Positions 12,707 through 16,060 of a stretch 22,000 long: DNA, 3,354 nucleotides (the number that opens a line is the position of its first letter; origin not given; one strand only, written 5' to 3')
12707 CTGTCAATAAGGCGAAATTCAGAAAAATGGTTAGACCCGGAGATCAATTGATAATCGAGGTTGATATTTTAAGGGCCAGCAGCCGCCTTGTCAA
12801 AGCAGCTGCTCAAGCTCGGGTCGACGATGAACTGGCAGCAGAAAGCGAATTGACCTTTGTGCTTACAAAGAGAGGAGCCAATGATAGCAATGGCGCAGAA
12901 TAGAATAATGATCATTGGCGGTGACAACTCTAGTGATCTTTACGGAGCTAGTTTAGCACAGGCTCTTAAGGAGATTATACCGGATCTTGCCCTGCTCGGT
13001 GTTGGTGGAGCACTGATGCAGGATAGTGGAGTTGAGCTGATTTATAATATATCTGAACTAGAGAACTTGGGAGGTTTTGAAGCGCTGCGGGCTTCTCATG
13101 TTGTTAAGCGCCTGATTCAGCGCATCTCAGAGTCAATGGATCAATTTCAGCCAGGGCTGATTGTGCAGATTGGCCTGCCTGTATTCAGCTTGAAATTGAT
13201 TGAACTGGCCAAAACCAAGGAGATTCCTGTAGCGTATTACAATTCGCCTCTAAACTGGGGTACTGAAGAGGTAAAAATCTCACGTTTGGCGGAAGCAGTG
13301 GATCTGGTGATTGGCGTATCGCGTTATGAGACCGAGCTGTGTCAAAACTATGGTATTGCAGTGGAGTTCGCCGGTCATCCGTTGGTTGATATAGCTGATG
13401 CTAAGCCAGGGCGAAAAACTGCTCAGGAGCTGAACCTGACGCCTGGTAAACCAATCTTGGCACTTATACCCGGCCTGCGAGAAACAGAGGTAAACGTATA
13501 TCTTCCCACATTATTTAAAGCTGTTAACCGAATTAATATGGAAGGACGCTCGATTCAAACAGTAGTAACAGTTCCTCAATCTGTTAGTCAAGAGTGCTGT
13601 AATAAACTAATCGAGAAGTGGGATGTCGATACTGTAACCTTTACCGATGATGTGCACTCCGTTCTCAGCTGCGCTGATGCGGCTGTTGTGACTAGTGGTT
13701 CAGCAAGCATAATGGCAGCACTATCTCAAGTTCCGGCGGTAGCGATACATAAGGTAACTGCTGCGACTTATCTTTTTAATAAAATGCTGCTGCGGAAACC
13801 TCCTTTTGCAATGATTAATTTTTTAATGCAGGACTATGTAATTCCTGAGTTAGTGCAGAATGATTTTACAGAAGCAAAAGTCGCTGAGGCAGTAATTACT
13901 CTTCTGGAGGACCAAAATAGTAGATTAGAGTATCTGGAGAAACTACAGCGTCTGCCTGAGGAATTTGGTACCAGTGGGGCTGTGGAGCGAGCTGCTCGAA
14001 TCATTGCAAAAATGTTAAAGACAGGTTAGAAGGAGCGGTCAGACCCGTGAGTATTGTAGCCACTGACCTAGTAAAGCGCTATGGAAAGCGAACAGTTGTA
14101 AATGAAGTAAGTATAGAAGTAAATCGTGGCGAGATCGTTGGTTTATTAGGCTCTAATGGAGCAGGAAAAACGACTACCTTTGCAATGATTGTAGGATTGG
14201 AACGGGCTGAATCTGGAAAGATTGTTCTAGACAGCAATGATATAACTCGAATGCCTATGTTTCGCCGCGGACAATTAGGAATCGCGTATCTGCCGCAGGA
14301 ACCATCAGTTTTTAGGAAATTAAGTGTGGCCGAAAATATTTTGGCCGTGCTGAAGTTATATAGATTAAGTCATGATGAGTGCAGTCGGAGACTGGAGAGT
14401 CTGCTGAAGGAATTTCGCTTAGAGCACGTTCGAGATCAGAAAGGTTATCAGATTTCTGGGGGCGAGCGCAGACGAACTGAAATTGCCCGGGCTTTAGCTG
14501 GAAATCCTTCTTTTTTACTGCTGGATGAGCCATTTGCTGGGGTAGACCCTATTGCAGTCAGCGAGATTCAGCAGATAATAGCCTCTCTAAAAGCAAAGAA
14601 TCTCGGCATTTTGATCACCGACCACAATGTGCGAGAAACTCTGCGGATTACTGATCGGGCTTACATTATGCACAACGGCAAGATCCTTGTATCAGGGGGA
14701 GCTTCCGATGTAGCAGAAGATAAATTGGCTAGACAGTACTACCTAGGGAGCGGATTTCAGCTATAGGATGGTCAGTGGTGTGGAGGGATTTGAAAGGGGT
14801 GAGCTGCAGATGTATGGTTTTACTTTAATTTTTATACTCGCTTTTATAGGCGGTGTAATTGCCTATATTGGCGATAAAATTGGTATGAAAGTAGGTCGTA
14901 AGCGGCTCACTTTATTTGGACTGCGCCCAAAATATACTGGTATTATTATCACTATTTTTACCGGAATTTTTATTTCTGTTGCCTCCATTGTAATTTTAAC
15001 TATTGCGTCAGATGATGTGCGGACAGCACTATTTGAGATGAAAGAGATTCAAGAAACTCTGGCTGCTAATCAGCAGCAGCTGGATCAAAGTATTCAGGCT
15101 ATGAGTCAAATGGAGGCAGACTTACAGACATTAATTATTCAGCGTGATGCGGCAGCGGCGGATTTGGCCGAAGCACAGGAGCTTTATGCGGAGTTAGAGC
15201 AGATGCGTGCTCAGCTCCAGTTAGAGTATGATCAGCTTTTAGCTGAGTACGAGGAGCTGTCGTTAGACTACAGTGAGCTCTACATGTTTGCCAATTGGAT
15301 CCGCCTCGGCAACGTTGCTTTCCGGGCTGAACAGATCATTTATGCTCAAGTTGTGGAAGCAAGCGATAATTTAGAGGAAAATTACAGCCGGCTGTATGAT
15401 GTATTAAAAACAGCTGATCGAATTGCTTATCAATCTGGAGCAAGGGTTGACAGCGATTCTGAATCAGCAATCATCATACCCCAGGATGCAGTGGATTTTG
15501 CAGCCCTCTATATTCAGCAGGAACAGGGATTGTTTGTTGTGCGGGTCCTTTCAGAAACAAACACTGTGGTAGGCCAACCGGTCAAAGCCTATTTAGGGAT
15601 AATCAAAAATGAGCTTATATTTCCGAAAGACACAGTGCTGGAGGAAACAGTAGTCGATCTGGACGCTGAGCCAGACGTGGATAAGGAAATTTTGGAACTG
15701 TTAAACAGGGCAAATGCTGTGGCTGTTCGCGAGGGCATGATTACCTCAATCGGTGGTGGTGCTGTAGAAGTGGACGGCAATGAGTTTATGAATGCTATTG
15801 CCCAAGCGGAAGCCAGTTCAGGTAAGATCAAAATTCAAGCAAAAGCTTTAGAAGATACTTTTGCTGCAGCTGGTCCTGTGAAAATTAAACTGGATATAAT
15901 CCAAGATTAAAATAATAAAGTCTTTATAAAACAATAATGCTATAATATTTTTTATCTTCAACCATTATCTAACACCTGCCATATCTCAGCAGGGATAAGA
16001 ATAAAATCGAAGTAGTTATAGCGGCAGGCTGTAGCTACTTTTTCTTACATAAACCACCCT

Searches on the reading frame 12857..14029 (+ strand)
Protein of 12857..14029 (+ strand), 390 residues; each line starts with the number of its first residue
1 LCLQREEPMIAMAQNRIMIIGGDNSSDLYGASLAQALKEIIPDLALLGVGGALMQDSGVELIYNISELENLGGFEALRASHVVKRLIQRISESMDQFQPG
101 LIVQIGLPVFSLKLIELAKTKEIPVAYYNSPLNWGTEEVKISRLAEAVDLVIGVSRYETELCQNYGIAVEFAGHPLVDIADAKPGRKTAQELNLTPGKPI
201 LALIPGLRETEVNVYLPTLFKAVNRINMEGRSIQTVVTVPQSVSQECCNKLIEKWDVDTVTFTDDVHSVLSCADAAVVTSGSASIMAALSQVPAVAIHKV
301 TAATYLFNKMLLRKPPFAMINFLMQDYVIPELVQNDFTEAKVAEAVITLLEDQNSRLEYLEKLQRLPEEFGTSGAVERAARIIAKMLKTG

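Call 3: search_protein_families(library=pfam, proteins=[window:12857-14029:+], max_evalue=0.01)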
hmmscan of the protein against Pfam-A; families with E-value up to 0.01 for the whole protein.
window:12857-14029:+ (390 aa): 1 family
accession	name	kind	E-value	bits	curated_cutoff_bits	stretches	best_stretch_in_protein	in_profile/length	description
PF02684.21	LpxB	-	4.6e-54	184.2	22.6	1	17-356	1-345/374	Lipid-A-disaccharide synthetase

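Call 4: search_protein_families(library=ncbifam, proteins=[window:12857-14029:+], max_evalue=0.01)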
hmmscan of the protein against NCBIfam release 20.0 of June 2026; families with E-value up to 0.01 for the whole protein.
window:12857-14029:+ (390 aa): 4 families
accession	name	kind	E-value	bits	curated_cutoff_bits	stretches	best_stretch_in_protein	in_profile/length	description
TIGR00215.1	lpxB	equivalog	6.1e-52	176.7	190.25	1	16-381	8-377/382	lipid-A-disaccharide synthase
NF002173.0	PRK01021.1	equivalog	2.2e-26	92.6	1033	1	11-365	223-584/610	lipid-A-disaccharide synthase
TIGR03492.1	TIGR03492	hypoth_equivalog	5.8e-05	22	219.2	1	163-258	176-266/396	lipid-A-disaccharide synthase-related protein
TIGR01426.2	MGT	subfamily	0.00051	19.2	260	1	233-388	256-392/393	macrolide family glycosyltransferase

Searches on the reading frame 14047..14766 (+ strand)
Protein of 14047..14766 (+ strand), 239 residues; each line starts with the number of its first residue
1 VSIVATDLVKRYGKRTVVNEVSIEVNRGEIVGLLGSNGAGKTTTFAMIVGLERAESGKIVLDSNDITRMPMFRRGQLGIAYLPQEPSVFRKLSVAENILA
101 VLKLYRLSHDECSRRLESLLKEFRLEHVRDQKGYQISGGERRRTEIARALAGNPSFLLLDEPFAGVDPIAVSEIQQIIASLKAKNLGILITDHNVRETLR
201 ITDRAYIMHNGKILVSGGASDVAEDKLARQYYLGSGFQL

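Call 3: search_protein_families(library=pfam, proteins=[window:14047-14766:+], max_evalue=0.01)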
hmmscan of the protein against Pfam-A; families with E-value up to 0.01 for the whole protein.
window:14047-14766:+ (239 aa): 3 families
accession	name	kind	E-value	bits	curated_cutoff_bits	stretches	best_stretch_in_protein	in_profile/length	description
PF00005.33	ABC_tran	-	1.5e-35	123.2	25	1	19-164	2-137/137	ABC transporter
PF13304.12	AAA_21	-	2.3e-05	25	27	0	151-194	253-299/304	AAA domain, putative AbiEii toxin, Type IV TA system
PF00448.28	SRP54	-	0.0021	18.2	22.7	1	31-69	4-42/196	SRP54-type protein, GTPase domain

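Call 4: search_protein_families(library=ncbifam, proteins=[window:14047-14766:+], max_evalue=0.01)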
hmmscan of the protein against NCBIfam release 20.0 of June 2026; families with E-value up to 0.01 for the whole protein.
window:14047-14766:+ (239 aa): 191 families (the best 25 are shown)
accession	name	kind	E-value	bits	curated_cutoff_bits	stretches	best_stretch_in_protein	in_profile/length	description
TIGR04406.1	LPS_export_lptB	equivalog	1.4e-104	348.7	240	1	3-239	2-239/239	LPS export ABC transporter ATP-binding protein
NF008144.0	PRK10895.1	equivalog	2e-86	289.4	381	1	3-239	4-241/241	LPS export ABC transporter ATP-binding protein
TIGR03410.1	urea_trans_UrtE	equivalog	2.5e-50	171.1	285.8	1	6-229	4-226/230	urea ABC transporter ATP-binding subunit UrtE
TIGR01188.1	drrA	subfamily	2.6e-50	171.4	312.45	1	10-222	1-211/302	daunorubicin resistance ABC transporter, ATP-binding protein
NF033858.1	ABC2_perm_RbbA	equivalog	2.9e-48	164.5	1050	1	2-227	266-489/909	ribosome-associated ATPase/putative transporter RbbA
TIGR03864.1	PQQ_ABC_ATP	hypoth_equivalog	1.6e-45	155.4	302.25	1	4-226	3-223/236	ABC transporter, ATP-binding subunit, PQQ-dependent alcohol dehydrogenase system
TIGR00968.1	3a0106s01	subfamily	3.7e-45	154.3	342.75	1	4-225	2-221/237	sulfate ABC transporter ATP-binding protein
TIGR03740.1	galliderm_ABC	subfamily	1e-42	146.3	309.75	1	6-216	4-205/223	lantibiotic protection ABC transporter ATP-binding subunit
NF040840.2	tungstate_WtpC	equivalog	1.2e-42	146.5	440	1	14-223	12-219/347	tungstate ABC transporter ATP-binding protein WtpC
NF006987.0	PRK09452.1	equivalog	1.4e-42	145.8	482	1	6-225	21-238/378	spermidine/putrescine ABC transporter ATP-binding protein PotA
NF008626.0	PRK11614.1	equivalog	1.4e-42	145.8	441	1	9-234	12-236/237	high-affinity branched-chain amino acid ABC transporter ATP-binding protein LivF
NF010060.0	PRK13537.1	equivalog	6.4e-42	143.5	521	1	6-224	19-235/314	nodulation factor ABC transporter ATP-binding protein NodI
TIGR03522.1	GldA_ABC_ATP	equivalog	6.8e-41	140.7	402.6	1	1-222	1-219/301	gliding motility-associated ABC transporter ATP-binding subunit GldA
TIGR03265.1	PhnT2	equivalog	8.5e-41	140.3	457.7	1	5-222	7-222/353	putative 2-aminoethylphosphonate ABC transporter ATP-binding protein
NF043075.1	MMSYN1_0197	equivalog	1.1e-39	136.3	550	1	6-223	6-221/341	spermidine/putrescine ABC transporter ATP-binding protein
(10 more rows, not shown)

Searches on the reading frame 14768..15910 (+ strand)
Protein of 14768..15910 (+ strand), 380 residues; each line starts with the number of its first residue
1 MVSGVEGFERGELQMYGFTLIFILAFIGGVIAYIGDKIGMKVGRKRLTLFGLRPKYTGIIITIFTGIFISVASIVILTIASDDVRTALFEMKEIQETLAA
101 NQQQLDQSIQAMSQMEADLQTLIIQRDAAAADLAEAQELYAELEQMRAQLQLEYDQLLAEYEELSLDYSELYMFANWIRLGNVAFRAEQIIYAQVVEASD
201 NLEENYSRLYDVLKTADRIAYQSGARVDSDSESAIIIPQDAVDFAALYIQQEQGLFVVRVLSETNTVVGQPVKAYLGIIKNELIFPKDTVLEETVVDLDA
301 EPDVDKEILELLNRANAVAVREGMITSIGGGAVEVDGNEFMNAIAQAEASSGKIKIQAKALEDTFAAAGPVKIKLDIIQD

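Call 3: search_protein_families(library=pfam, proteins=[window:14768-15910:+], max_evalue=0.01)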
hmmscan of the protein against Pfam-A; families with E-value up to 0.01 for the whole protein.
window:14768-15910:+ (380 aa): 4 families
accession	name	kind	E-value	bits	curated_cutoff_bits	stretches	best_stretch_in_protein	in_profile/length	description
PF11283.13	DUF3084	-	6.1e-31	106.7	25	1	17-92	1-76/77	Protein of unknown function (DUF3084)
PF13851.11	GAS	-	0.0033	17.3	32.3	1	94-213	48-169/200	Growth-arrest specific micro-tubule binding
PF10234.14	Cluap1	-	0.0054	16.6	25.8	0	92-172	168-248/268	Clusterin-associated protein-1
PF04108.17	ATG17_like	-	0.0098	15.8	43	0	79-212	109-237/355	Autophagy protein ATG17-like domain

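Call 4: search_protein_families(library=ncbifam, proteins=[window:14768-15910:+], max_evalue=0.01)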
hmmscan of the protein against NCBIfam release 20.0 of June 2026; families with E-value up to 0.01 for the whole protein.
window:14768-15910:+ (380 aa): 2 families
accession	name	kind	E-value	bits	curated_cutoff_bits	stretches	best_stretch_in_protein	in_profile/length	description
TIGR04320.1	Surf_Exclu_PgrA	domain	0.0011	18.4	70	1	84-159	272-350/360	SEC10/PgrA surface exclusion domain-containing protein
TIGR02168.1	SMC_prok_B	equivalog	0.0065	14.2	567.35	1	90-170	834-914/1181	chromosome segregation protein SMC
